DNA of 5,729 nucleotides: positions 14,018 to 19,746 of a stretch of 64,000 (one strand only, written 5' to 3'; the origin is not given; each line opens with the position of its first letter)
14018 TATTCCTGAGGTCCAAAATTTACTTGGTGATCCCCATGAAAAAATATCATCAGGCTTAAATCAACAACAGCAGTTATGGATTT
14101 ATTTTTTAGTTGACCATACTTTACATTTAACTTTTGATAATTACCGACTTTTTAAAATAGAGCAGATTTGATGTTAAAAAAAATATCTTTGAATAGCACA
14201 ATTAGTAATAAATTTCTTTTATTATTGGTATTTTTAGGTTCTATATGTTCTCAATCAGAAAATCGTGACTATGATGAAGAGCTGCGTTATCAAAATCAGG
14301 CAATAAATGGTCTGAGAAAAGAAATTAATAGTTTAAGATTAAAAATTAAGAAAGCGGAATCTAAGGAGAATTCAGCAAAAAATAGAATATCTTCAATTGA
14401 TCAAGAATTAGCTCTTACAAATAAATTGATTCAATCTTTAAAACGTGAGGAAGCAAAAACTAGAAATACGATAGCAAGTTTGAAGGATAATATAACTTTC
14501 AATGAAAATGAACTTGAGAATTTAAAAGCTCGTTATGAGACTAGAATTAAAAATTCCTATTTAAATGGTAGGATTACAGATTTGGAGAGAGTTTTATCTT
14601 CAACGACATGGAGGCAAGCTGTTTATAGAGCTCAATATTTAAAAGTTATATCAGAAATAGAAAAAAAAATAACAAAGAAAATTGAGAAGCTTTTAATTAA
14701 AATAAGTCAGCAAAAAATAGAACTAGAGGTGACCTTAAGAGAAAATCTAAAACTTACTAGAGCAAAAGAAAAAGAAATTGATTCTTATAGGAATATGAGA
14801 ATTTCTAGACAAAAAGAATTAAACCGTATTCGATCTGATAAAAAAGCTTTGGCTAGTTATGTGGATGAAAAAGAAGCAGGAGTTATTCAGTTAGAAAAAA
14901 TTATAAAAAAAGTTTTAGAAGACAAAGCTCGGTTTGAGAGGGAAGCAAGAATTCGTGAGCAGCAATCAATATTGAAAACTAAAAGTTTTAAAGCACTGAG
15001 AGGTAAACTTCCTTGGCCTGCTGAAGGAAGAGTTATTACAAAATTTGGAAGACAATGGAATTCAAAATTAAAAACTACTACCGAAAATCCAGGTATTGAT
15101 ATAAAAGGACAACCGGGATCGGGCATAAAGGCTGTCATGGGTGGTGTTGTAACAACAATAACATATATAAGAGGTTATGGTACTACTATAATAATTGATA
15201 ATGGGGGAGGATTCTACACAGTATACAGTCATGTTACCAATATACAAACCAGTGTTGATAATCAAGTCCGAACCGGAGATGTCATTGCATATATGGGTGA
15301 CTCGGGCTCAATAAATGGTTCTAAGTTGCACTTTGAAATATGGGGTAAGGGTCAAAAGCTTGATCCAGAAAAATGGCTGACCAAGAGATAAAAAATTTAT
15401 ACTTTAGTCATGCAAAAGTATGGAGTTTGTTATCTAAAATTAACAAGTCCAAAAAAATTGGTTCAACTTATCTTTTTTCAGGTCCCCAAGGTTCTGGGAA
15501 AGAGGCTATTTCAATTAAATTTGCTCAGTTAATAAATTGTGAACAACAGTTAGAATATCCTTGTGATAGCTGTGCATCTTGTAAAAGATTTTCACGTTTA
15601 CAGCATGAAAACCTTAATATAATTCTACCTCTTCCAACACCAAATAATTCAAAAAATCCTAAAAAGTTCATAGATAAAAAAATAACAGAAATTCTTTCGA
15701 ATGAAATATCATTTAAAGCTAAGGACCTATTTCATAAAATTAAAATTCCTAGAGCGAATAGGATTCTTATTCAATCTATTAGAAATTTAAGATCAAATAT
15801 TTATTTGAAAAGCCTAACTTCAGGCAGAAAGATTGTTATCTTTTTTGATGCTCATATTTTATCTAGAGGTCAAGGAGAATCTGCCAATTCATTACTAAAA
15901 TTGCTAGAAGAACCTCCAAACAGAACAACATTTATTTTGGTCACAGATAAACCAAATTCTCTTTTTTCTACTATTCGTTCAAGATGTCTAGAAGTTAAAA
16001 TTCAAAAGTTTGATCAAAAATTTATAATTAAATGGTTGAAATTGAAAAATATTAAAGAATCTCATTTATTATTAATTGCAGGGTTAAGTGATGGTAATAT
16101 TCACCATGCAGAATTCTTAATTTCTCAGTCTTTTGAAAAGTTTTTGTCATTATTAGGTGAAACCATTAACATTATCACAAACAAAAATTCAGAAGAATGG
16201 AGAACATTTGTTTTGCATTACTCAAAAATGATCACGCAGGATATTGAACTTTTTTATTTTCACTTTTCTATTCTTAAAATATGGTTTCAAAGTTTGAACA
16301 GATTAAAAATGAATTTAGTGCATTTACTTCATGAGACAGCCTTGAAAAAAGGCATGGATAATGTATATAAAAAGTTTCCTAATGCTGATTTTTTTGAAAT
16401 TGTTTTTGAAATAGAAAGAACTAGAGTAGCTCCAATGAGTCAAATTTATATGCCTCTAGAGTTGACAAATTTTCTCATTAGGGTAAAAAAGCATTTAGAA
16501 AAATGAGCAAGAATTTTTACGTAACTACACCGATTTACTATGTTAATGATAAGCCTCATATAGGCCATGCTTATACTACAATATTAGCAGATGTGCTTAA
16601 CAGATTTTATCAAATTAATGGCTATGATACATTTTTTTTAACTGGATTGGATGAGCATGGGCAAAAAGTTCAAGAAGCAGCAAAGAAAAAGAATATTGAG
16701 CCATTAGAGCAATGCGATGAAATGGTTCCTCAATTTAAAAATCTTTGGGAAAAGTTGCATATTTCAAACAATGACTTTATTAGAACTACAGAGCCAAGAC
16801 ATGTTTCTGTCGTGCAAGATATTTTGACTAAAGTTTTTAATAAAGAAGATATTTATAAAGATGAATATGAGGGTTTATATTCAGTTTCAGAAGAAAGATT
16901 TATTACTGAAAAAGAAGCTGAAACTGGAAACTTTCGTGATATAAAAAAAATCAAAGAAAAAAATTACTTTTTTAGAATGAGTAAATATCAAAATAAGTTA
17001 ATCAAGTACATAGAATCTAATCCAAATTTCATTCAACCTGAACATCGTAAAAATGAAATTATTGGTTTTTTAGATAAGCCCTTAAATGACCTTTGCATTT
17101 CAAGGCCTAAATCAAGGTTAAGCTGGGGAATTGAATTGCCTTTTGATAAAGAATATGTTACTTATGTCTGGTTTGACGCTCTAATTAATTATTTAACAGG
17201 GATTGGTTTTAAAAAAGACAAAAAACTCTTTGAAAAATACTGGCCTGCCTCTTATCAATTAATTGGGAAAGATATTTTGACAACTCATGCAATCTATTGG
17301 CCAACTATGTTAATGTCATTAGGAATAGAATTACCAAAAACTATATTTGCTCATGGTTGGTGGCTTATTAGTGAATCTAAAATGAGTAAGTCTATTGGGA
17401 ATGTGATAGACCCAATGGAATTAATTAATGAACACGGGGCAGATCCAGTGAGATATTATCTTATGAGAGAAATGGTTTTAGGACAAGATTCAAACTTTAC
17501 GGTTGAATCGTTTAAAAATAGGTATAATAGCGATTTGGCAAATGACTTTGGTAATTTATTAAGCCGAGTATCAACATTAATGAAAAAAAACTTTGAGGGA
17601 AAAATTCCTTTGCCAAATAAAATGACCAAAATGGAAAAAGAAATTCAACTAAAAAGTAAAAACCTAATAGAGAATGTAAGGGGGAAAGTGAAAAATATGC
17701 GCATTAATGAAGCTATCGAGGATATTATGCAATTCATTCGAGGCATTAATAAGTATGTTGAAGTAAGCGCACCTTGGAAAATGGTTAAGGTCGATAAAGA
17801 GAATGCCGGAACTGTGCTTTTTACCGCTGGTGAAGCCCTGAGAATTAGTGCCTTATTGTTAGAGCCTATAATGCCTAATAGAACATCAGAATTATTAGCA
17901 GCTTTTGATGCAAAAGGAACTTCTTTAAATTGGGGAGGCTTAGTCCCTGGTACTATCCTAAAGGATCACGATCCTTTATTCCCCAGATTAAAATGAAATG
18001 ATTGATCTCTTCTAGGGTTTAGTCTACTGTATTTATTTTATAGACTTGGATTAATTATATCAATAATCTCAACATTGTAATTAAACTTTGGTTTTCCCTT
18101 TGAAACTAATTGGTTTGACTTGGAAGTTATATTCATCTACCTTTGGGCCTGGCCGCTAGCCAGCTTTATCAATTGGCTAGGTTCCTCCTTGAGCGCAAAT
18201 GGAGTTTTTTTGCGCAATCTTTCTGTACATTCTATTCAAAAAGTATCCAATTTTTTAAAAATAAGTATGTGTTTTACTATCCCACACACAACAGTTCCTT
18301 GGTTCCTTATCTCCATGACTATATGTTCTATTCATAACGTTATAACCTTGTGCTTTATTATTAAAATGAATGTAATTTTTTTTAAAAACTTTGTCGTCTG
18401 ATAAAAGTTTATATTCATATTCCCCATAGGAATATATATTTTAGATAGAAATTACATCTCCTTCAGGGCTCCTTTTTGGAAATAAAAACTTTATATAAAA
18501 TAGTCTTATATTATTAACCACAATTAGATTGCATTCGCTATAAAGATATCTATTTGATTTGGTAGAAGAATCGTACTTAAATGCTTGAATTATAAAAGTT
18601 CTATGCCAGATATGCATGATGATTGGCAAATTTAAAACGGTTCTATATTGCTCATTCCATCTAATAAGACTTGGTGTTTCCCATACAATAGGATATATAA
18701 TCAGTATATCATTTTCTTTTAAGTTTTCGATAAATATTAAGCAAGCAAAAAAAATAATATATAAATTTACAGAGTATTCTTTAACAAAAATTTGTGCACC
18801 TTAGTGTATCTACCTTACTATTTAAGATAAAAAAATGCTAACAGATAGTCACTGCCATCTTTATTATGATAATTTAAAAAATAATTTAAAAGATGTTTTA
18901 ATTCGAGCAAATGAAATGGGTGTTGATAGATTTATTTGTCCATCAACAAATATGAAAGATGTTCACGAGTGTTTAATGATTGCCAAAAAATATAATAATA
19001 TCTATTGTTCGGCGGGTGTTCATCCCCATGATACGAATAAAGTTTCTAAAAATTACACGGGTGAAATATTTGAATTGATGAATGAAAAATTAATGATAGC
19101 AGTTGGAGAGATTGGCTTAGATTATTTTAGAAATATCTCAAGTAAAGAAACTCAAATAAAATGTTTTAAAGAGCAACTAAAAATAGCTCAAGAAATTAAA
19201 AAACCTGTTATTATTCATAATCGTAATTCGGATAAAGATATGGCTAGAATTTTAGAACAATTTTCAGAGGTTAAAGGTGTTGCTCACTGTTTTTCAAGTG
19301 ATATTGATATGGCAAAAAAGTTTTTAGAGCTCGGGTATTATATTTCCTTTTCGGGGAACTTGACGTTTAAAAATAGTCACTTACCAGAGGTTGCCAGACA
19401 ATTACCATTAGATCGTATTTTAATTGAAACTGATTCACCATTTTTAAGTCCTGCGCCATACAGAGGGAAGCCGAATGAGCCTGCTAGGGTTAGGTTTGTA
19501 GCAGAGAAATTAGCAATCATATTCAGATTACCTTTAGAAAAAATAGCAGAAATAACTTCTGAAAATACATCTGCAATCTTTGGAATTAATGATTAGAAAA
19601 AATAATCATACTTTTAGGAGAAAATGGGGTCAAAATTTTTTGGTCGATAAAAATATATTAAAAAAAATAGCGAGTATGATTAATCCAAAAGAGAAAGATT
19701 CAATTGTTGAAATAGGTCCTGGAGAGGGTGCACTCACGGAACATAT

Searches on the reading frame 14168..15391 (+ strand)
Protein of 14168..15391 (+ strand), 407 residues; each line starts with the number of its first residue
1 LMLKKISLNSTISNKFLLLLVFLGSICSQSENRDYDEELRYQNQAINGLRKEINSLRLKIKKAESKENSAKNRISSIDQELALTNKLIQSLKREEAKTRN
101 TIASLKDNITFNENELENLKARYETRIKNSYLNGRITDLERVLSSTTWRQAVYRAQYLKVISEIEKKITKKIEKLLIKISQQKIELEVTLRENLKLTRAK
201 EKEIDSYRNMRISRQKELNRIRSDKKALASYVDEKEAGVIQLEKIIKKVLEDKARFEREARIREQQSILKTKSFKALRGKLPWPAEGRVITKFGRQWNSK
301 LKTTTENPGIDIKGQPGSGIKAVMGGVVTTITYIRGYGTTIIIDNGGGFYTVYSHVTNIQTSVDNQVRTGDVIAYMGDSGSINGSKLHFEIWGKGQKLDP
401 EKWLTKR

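Call 4: search_protein_families(library=pfam, proteins=[window:14168-15391:+], max_evalue=0.01)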
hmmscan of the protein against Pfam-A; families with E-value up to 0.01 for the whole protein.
window:14168-15391:+ (407 aa): 3 families
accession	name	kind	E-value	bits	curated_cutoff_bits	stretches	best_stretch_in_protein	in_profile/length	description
PF01551.29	Peptidase_M23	-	5.2e-24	84.7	28.7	1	307-400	3-96/96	Peptidase family M23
PF05701.16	WEMBL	-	0.00029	20.1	35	1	35-124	284-373/562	Weak chloroplast movement under blue light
PF18865.6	AbiJ_NTD5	-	0.0043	17.4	26.7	1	135-185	37-87/93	AbiJ N-terminal domain 5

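Call 5: search_protein_families(library=ncbifam, proteins=[window:14168-15391:+], max_evalue=0.01)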
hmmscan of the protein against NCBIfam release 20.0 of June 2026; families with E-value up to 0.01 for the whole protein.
window:14168-15391:+ (407 aa): 18 families
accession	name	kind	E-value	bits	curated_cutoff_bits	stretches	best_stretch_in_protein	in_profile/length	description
NF052530.1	Heli_ShapePgp3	exception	1.7e-21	76.5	300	1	207-405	66-265/270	peptidoglycan metallopeptidase Pgp3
NF008644.1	PRK11637.1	equivalog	7e-21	74.6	270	1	269-406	252-385/385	murein hydrolase activator EnvC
NF040883.1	amid_act_ActS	equivalog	7e-19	68.1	375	1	255-405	91-234/242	amidase activator ActS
NF008123.1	PRK10871.1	equivalog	4.9e-17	62.4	311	1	279-407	244-365/365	murein hydrolase activator NlpD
NF052336.1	PdgHdaseHSB100310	equivalog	2.1e-16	60.2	500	1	278-397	32-147/316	peptidoglycan hydrolase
NF041208.1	celldiv_DipM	equivalog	2.3e-16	60.1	740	1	280-404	297-417/419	cell division endopeptidase DipM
NF052529.1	PG_M23_Pgp6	exception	5.7e-16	58.2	600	1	224-406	249-434/452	peptidoglycan metallopeptidase Pgp6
NF050804.1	CellDivDipMCaul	equivalog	2.5e-14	53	900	1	277-391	503-613/634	cell division endopeptidase DipM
NF053738.1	S2SprSpoIIQBc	equivalog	1.5e-10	41.1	250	1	305-406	120-225/232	stage II sporulation protein SpoIIQ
NF008652.0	PRK11649.1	equivalog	1.1e-08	34.2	341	1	307-400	313-406/439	murein DD-endopeptidase MepM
NF047755.1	LIC_10271_M23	exception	7.6e-08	32.3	180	1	228-401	49-206/207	LIC_10271 family cell wall hydrolase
NF053825.1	PdgNdpepShyA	equivalog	1.3e-06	27.4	700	1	309-400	298-389/425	peptidoglycan DD-endopeptidase ShyA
NF053824.1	PdgNdpepShyC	equivalog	9.2e-06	24.8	700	1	309-395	298-384/429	peptidoglycan DD-endopeptidase ShyC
TIGR02169.1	SMC_prok_A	equivalog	1.8e-05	22.6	729.4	1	29-265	667-904/1165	chromosome segregation protein SMC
TIGR02168.1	SMC_prok_B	equivalog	0.00019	19.3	567.35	1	31-257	708-930/1181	chromosome segregation protein SMC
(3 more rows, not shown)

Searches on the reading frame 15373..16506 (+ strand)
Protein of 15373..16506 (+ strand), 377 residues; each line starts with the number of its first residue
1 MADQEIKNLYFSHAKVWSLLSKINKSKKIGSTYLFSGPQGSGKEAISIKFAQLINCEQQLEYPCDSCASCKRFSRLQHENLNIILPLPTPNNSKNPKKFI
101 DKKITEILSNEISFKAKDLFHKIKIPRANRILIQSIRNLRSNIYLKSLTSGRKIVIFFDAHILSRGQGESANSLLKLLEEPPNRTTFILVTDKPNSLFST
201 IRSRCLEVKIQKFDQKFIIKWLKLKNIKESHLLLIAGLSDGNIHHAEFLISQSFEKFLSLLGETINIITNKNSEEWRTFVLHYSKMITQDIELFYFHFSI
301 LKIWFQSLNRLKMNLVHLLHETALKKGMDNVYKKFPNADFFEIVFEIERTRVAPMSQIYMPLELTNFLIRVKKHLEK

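Call 4: search_protein_families(library=pfam, proteins=[window:15373-16506:+], max_evalue=0.01)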
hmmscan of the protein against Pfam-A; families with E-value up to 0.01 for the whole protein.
window:15373-16506:+ (377 aa): 2 families
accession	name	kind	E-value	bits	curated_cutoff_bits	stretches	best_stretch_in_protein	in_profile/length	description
PF13177.12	DNA_pol3_delta2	-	2.2e-38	132.2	27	1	13-213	2-160/161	DNA polymerase III, delta subunit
PF00004.35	AAA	-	0.001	19.9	21.2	0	131-206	38-124/131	ATPase family associated with various cellular activities (AAA)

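Call 5: search_protein_families(library=ncbifam, proteins=[window:15373-16506:+], max_evalue=0.01)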
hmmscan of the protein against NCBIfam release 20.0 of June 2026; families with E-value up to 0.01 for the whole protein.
window:15373-16506:+ (377 aa): 58 families (the best 25 are shown)
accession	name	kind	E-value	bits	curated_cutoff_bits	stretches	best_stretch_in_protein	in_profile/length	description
TIGR00678.1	holB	equivalog_domain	4.3e-42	143.8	180.6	1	19-245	3-187/188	DNA polymerase III subunit delta'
NF005972.1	PRK08058.1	equivalog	2.1e-34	119.2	340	2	126-274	84-229/328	DNA polymerase III subunit delta'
TIGR02397.1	dnaX_nterm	equivalog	1.3e-31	110.1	250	2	123-254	89-223/355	DNA polymerase III subunit gamma/tau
NF011524.0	PRK14963.1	equivalog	2e-30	106.5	601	2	133-251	98-219/647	DNA polymerase III subunits gamma and tau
NF005638.0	PRK07399.1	subfamily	3.2e-28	98.7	230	1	13-243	12-220/317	DNA polymerase III subunit delta'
NF004310.0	PRK05707.1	equivalog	1.1e-27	97.3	280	2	129-359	84-307/328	DNA polymerase III subunit delta'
NF005408.0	PRK06964.1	equivalog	3.2e-27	95.8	483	1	15-234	8-212/342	DNA polymerase III subunit delta'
NF006430.0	PRK08699.1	equivalog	3.9e-26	91.8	481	2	129-231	91-190/325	DNA polymerase III subunit delta'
NF011514.0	PRK14953.1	equivalog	1.4e-25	90.2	536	2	132-253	100-224/488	DNA polymerase III subunits gamma and tau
NF004046.1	PRK05563.1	equivalog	1.6e-24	86.7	400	2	132-245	99-215/567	DNA polymerase III subunit gamma/tau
NF011523.0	PRK14962.1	equivalog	1.1e-23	83.8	576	2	131-226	97-189/474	DNA polymerase III subunits gamma and tau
NF004962.0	PRK06305.1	equivalog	3.1e-23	82.7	559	2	126-252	96-225/465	DNA polymerase III subunits gamma and tau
NF005926.0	PRK07940.1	equivalog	5.3e-23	81.9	300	2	128-251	92-213/394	DNA polymerase III subunit delta'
NF006586.0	PRK09112.1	equivalog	1.4e-22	80.4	308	2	97-250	88-241/351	DNA polymerase III subunit delta'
NF011517.0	PRK14956.1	equivalog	1.4e-22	80.2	654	2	125-244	95-217/486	DNA polymerase III subunits gamma and tau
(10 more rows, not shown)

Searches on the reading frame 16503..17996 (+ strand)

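Call 4: search_protein_families(library=pfam, proteins=[window:16503-17996:+], max_evalue=0.01)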
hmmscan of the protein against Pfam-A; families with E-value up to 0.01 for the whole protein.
window:16503-17996:+ (497 aa): 6 families
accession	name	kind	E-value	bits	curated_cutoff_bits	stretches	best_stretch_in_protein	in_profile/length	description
PF09334.17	tRNA-synt_1g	-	7.6e-103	344.7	20.1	2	150-356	178-390/391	tRNA synthetases class I (M)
PF00133.28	tRNA-synt_1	-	7.4e-31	107.7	22.7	2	3-214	23-245/414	tRNA synthetases class I (I, L, M and V)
PF01406.26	tRNA-synt_1e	-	9.6e-15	55.2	27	2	14-133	19-138/301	tRNA synthetases class I (C) catalytic domain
PF19303.5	Anticodon_3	-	1e-08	35.6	23.5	1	369-473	2-106/152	Anticodon binding domain of methionyl tRNA ligase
PF08264.19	Anticodon_1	-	2.5e-08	34.4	25.1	1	384-468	7-93/148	Anticodon-binding domain of tRNA ligase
PF01921.24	tRNA-synt_1f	-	0.0049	16.3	27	0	254-323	240-312/360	tRNA synthetases class I (K)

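Call 5: search_protein_families(library=ncbifam, proteins=[window:16503-17996:+], max_evalue=0.01)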
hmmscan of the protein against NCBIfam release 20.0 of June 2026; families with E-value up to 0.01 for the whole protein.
window:16503-17996:+ (497 aa): 21 families
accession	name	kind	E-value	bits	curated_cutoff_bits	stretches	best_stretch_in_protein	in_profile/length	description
NF008900.0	PRK12267.1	equivalog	5.1e-204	679.4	598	1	2-496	3-510/648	methionine--tRNA ligase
TIGR00398.1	metG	equivalog_domain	2e-151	505.3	336.35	2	151-496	180-529/530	methionine--tRNA ligase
NF008860.0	PRK11893.2-2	equivalog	1.7e-114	383.9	761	3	243-473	322-552/583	methionine--tRNA ligase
NF001100.0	PRK00133.1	equivalog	2.3e-95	320.6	587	2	151-472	186-506/676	methionine--tRNA ligase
TIGR00422.1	valS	equivalog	4.1e-42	144.2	612.1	2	222-474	453-705/863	valine--tRNA ligase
NF009687.0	PRK13208.1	equivalog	9.7e-39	133.2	738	2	219-469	458-706/801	valine--tRNA ligase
NF004349.1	PRK05729.1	equivalog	1.3e-34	119.6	704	2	222-470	443-685/860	valine--tRNA ligase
TIGR00392.1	ileS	equivalog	4.3e-28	98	621.4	2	222-466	538-787/861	isoleucine--tRNA ligase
TIGR00396.1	leuS_bact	equivalog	1.5e-23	82.9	548.4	2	3-171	29-205/843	leucine--tRNA ligase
NF008957.0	PRK12300.1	subfamily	5.9e-22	77.5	677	2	240-466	571-777/946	leucine--tRNA ligase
NF011492.0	PRK14900.1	equivalog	1.1e-21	76.5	1783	2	217-478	454-717/1044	valine--tRNA ligase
TIGR00395.1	leuS_arch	equivalog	2.8e-19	68.6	648.5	2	240-465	565-773/938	leucine--tRNA ligase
NF000540.1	alt_ValS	exception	3.3e-18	65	900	1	235-467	514-742/827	valine--tRNA ligase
TIGR00435.1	cysS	equivalog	1.6e-14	53.9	340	2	14-122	31-138/466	cysteine--tRNA ligase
NF008859.0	PRK11893.2-1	equivalog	1.5e-12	47.3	553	1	148-428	181-459/498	methionine--tRNA ligase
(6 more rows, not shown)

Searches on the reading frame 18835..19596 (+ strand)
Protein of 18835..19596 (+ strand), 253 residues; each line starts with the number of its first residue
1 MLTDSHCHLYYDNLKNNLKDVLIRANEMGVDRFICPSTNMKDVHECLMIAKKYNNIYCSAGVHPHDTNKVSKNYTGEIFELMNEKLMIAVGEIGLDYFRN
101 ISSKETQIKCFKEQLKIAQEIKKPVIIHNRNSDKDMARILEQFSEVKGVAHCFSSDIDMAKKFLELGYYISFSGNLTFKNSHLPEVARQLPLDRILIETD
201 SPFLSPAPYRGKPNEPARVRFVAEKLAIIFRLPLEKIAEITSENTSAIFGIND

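Call 15: search_protein_families(library=pfam, proteins=[window:18835-19596:+], max_evalue=0.00001)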
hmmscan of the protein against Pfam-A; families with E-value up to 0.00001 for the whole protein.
window:18835-19596:+ (253 aa): 1 family
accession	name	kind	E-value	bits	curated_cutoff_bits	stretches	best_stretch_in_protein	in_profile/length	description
PF01026.27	TatD_DNase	-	1.5e-81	274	27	1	3-250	1-253/253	TatD related DNase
